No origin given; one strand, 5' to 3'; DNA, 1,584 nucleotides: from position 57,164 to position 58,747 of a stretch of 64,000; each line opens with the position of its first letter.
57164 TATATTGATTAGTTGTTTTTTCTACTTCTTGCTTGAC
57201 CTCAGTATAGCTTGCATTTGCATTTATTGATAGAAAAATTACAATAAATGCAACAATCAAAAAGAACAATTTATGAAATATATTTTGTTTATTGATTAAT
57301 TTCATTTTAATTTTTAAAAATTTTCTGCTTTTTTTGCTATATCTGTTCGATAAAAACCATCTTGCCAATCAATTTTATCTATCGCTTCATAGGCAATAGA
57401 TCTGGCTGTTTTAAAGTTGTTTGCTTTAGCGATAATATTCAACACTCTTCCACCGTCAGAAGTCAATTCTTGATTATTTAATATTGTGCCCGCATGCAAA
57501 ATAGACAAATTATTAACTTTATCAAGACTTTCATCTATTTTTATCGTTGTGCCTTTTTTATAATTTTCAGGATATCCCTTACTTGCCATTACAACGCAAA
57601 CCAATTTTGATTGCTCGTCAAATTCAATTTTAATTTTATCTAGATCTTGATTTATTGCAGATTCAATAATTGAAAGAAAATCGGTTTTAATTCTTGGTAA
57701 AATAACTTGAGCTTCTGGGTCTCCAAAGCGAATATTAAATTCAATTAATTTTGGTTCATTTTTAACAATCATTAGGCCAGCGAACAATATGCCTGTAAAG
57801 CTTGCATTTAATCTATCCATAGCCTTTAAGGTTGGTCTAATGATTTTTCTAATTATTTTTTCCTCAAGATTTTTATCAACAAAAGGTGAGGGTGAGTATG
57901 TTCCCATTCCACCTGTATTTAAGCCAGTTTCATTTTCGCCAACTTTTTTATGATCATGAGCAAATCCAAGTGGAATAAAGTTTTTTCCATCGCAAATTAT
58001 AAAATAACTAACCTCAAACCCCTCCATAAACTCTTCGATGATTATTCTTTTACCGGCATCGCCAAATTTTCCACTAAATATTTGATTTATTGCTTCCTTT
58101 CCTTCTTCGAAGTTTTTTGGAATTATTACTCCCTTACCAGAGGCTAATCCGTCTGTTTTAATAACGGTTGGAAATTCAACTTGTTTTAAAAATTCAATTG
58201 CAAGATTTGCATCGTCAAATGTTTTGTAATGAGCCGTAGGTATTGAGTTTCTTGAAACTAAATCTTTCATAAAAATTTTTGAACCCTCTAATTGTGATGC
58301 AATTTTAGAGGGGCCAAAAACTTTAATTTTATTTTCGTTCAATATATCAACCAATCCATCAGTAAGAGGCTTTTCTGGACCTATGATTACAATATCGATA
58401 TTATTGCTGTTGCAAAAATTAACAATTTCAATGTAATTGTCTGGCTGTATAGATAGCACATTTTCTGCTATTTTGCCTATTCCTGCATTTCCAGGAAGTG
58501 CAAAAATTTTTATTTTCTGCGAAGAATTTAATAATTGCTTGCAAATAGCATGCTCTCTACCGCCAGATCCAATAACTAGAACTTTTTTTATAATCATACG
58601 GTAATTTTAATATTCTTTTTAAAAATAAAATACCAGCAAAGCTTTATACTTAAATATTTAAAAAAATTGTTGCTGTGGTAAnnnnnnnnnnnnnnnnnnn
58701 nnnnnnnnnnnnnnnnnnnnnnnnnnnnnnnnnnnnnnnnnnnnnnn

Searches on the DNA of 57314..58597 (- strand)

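Call 78: search_with_rna_model(model_id=R1, sources=[L001, L002, L003, L004, L162, L163, L164, L165, L166, L167, L168, L169], filters=off, max_evalue=10)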
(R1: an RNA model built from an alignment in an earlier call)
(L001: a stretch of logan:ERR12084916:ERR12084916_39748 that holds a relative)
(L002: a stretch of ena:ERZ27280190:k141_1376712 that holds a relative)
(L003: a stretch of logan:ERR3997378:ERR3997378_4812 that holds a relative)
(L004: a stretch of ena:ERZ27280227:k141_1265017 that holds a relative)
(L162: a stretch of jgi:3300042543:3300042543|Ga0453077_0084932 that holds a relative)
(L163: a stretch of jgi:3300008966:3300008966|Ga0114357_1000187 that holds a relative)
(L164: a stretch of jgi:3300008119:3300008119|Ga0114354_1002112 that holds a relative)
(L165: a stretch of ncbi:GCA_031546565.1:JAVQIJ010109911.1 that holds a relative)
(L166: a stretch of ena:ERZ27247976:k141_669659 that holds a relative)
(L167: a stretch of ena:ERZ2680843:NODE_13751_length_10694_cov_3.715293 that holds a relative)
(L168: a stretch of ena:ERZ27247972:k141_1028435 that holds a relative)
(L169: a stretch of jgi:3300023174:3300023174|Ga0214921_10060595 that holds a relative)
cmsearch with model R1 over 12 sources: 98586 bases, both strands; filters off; matches with E-value up to 10: 12.
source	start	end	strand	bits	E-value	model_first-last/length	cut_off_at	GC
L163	16553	16571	+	13.7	0.067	1-30/30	no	0.32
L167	9564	9582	+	13.7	0.067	1-30/30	no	0.32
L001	772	795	-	11.9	0.28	1-30/30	no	0.29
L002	699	722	-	11.9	0.28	1-30/30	no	0.29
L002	4669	4696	-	8.8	3.3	1-30/30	no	0.21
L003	3566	3593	-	8.8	3.3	1-30/30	no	0.21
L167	4857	4874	+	8.4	4.5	1-30/30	no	0.28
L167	5308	5330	-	7.8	7.4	1-30/30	no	0.26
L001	166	181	-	7.8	7.5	1-30/30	no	0.5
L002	93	108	-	7.8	7.5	1-30/30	no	0.5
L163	4371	4387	-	7.5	9.4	1-30/30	no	0.24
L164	4203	4219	-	7.5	9.4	1-30/30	no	0.24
